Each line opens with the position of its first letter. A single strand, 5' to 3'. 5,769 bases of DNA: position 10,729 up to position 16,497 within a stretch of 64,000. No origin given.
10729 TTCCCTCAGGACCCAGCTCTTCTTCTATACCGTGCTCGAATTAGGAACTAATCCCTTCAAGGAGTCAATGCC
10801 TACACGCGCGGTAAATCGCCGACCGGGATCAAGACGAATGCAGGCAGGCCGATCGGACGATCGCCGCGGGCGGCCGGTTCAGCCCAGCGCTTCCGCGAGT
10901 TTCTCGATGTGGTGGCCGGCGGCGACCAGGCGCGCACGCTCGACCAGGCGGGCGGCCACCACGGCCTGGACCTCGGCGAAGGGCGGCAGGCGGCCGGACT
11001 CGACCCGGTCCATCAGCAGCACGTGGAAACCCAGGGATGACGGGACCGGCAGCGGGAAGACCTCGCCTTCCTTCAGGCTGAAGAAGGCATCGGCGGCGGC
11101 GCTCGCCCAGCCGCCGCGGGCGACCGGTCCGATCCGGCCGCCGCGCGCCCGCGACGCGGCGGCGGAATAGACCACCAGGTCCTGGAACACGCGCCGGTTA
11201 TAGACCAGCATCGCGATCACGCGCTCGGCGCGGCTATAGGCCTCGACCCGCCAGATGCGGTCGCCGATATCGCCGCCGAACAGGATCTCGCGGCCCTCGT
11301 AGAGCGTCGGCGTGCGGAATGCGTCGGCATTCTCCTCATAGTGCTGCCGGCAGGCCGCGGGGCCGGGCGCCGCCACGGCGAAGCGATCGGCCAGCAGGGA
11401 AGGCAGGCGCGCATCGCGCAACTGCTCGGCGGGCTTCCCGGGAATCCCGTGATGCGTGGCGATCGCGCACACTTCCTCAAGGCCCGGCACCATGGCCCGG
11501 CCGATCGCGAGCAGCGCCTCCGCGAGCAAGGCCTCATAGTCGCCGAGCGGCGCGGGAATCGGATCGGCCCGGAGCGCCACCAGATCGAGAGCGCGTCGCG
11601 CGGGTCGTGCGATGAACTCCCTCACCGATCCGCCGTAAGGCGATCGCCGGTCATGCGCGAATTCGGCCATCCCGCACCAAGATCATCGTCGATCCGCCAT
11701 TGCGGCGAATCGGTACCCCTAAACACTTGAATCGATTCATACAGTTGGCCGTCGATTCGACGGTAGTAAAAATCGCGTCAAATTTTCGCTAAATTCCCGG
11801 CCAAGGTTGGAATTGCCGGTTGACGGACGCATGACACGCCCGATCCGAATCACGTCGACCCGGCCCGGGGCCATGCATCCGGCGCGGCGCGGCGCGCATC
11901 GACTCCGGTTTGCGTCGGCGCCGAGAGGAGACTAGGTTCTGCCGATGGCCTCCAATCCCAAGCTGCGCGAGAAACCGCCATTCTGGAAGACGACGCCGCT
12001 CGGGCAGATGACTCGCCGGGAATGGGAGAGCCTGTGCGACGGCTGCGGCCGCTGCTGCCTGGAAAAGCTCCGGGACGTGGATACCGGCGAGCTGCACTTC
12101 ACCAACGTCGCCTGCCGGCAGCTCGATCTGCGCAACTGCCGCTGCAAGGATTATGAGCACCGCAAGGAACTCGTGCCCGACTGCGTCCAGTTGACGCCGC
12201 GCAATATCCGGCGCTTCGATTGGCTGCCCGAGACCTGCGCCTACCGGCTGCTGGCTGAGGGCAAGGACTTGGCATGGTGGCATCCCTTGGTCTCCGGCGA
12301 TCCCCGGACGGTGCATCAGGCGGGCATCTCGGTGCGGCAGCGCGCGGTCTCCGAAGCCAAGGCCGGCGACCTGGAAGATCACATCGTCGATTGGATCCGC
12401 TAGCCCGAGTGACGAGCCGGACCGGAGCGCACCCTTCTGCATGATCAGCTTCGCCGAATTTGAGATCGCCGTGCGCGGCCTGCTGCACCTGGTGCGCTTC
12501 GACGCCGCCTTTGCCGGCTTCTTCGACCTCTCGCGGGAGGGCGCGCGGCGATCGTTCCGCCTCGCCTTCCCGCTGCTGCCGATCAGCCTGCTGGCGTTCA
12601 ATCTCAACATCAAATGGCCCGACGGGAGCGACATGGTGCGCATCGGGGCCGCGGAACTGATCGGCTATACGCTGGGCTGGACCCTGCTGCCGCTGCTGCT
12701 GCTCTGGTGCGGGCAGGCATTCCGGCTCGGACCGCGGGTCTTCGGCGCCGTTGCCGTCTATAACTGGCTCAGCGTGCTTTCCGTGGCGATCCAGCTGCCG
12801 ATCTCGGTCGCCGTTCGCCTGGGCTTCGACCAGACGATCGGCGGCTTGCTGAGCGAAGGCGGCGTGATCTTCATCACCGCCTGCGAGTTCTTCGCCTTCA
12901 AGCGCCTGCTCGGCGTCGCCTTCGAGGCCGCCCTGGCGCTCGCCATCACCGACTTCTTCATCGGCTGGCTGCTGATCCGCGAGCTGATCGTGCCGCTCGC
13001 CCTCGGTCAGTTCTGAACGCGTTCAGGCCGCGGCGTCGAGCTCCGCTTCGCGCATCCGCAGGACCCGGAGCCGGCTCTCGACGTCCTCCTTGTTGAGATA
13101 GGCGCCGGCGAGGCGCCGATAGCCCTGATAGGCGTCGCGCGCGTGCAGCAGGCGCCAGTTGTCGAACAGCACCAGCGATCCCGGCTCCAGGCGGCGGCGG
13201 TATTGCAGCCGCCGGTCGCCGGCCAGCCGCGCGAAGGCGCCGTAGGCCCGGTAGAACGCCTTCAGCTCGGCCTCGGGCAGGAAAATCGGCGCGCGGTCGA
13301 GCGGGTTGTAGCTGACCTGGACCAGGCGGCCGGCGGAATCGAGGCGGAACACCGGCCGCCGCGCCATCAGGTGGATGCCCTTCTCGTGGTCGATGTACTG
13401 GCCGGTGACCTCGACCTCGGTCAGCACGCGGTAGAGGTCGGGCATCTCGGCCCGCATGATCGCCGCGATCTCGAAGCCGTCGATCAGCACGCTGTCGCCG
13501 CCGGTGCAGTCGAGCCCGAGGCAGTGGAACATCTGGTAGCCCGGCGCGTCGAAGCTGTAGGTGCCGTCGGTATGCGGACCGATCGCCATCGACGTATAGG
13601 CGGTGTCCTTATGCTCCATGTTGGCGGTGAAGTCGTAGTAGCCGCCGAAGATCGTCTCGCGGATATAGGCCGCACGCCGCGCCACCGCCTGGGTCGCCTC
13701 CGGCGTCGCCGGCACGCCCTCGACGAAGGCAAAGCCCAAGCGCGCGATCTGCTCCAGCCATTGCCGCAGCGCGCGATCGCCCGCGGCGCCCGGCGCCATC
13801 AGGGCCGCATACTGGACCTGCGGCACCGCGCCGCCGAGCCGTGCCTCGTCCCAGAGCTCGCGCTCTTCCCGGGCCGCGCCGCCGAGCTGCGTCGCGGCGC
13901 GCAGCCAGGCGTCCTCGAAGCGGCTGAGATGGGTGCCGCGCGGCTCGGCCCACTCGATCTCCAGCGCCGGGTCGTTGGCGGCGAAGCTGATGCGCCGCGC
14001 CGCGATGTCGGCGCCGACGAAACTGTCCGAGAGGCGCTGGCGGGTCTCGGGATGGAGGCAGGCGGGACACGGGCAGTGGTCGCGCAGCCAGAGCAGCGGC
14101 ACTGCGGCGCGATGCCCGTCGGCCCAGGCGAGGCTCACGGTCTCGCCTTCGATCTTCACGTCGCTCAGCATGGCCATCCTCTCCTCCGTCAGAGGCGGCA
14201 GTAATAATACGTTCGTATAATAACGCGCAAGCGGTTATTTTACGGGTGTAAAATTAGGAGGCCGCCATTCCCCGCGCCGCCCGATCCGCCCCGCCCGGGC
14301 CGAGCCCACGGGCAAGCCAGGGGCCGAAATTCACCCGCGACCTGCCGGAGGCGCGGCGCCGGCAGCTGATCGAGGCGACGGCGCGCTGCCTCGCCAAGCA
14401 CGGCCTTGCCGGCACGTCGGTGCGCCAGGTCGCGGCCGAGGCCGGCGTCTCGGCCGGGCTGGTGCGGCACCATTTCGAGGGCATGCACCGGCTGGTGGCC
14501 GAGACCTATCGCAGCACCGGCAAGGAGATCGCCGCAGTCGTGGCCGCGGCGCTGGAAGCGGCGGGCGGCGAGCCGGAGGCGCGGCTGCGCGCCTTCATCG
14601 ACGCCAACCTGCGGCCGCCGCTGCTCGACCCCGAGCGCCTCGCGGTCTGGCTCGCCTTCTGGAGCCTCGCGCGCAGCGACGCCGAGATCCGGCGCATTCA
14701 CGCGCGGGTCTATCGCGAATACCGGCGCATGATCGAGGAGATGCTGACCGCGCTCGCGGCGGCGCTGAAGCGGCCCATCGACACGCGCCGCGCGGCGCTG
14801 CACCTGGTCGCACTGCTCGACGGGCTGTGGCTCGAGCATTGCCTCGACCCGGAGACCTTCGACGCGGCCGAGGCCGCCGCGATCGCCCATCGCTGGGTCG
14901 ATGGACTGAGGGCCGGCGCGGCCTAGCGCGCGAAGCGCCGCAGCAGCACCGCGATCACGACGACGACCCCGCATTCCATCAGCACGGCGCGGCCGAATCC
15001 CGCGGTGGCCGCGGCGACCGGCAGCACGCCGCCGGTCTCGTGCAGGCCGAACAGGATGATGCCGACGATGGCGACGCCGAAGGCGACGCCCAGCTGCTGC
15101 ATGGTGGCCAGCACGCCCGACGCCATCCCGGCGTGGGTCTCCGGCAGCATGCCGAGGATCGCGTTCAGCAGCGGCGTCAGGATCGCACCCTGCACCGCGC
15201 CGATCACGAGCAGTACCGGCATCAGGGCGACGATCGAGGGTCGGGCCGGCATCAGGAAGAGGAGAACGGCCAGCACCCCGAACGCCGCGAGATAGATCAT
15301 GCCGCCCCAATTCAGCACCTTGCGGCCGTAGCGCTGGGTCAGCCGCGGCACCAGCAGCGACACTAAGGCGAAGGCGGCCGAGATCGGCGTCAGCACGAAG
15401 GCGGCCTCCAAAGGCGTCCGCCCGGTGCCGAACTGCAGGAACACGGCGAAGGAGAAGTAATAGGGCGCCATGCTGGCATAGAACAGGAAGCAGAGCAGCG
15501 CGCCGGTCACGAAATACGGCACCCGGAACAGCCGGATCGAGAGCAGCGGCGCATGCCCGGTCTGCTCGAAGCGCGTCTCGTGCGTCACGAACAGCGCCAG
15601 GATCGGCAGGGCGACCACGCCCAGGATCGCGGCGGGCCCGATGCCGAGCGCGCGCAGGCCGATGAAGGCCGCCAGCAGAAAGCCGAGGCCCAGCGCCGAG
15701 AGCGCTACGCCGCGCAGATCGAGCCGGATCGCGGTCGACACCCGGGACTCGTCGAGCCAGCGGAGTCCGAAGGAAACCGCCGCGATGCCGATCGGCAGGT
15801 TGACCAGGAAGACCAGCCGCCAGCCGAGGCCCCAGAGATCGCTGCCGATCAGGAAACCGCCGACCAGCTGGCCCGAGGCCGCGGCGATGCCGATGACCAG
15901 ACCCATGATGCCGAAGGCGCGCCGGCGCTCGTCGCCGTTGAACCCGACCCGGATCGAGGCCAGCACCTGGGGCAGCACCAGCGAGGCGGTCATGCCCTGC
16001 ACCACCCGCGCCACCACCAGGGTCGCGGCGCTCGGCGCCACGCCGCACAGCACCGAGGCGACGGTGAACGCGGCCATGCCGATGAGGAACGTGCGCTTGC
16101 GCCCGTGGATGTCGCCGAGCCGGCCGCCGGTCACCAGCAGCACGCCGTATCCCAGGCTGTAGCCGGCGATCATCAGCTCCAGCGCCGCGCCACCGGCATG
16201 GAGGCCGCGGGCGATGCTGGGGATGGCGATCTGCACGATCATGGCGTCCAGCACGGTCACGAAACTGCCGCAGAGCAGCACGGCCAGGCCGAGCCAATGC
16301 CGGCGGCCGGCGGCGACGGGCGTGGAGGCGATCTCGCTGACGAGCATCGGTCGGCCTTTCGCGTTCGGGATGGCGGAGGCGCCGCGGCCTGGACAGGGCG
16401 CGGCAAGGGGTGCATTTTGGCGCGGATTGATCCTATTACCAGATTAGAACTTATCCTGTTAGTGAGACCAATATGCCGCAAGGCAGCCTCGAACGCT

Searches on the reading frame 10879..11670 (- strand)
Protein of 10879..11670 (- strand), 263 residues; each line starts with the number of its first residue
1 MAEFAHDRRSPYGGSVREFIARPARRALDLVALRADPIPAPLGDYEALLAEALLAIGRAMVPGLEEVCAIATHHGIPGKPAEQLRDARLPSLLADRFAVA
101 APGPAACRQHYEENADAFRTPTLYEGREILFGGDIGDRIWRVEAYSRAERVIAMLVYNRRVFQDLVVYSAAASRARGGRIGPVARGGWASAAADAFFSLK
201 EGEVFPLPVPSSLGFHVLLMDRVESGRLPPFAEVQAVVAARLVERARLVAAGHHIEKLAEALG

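Call 51: search_protein_families(library=pfam, proteins=[window:10879-11670:-], max_evalue=0.0001)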
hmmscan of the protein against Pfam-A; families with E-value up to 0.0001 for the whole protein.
window:10879-11670:- (263 aa): 2 families
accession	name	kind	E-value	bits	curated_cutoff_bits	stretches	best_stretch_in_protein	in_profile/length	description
PF13145.12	Rotamase_2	-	5.2e-10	40.6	27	1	105-235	4-120/121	PPIC-type PPIASE domain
PF00639.27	Rotamase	-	1.4e-06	29.6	21.7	1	142-220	16-95/97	PPIC-type PPIASE domain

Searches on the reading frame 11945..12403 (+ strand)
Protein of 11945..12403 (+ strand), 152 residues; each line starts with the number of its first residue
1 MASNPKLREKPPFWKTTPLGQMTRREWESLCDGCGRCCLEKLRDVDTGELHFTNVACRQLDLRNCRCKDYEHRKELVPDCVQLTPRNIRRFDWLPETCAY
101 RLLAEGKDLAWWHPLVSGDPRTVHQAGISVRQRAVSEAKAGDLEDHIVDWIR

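Call 51: search_protein_families(library=pfam, proteins=[window:11945-12403:+], max_evalue=0.0001)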
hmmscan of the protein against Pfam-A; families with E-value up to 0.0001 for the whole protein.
window:11945-12403:+ (152 aa): 1 family
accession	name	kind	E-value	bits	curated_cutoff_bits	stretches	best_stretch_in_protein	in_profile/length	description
PF03692.20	CxxCxxCC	-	1.3e-11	45.4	23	1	31-99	2-85/85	Putative zinc- or iron-chelating domain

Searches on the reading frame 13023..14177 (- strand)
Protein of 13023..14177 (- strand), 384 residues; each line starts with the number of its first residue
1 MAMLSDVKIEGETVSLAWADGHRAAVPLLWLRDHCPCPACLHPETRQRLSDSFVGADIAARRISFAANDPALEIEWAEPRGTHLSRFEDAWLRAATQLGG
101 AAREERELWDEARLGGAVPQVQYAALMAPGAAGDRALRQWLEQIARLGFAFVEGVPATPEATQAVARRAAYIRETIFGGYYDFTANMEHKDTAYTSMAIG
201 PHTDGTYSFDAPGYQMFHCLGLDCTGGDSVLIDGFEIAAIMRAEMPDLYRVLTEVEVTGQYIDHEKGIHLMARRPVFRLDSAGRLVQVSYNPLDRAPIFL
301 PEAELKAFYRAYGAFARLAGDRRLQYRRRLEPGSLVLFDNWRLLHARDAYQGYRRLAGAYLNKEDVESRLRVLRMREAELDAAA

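Call 51: search_protein_families(library=pfam, proteins=[window:13023-14177:-], max_evalue=0.0001)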
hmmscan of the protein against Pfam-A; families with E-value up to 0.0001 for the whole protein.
window:13023-14177:- (384 aa): 2 families
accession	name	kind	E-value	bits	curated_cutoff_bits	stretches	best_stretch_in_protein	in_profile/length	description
PF02668.22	TauD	-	1.5e-43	150.1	27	1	131-359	21-266/267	Taurine catabolism dioxygenase TauD, TfdA family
PF06155.17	GBBH-like_N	-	3.5e-11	44.1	22.8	1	10-79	6-73/85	Gamma-butyrobetaine hydroxylase-like, N-terminal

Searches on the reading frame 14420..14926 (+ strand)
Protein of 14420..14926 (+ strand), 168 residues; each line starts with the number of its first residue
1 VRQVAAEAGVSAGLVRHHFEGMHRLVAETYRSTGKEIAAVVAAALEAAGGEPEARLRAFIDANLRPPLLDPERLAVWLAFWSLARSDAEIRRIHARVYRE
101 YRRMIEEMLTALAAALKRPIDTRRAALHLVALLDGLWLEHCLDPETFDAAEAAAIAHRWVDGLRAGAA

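Call 51: search_protein_families(library=pfam, proteins=[window:14420-14926:+], max_evalue=0.0001)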
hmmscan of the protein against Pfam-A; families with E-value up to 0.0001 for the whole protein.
window:14420-14926:+ (168 aa): 2 families
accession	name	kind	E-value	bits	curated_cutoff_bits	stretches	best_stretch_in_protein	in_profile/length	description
PF13977.11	TetR_C_6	-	1.3e-28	99.9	27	1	52-163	1-113/115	BetI-type transcriptional repressor, C-terminal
PF17940.6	TetR_C_31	-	9.9e-09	35.8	27.4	1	70-161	20-106/107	Tetracyclin repressor-like, C-terminal domain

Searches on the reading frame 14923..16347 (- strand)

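Call 51: search_protein_families(library=pfam, proteins=[window:14923-16347:-], max_evalue=0.0001)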
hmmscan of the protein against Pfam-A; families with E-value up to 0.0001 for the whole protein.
window:14923-16347:- (474 aa): 1 family
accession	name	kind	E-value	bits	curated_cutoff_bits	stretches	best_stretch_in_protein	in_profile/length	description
PF07690.21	MFS_1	-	5.5e-41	141.1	33.4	2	24-201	1-177/347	Major Facilitator Superfamily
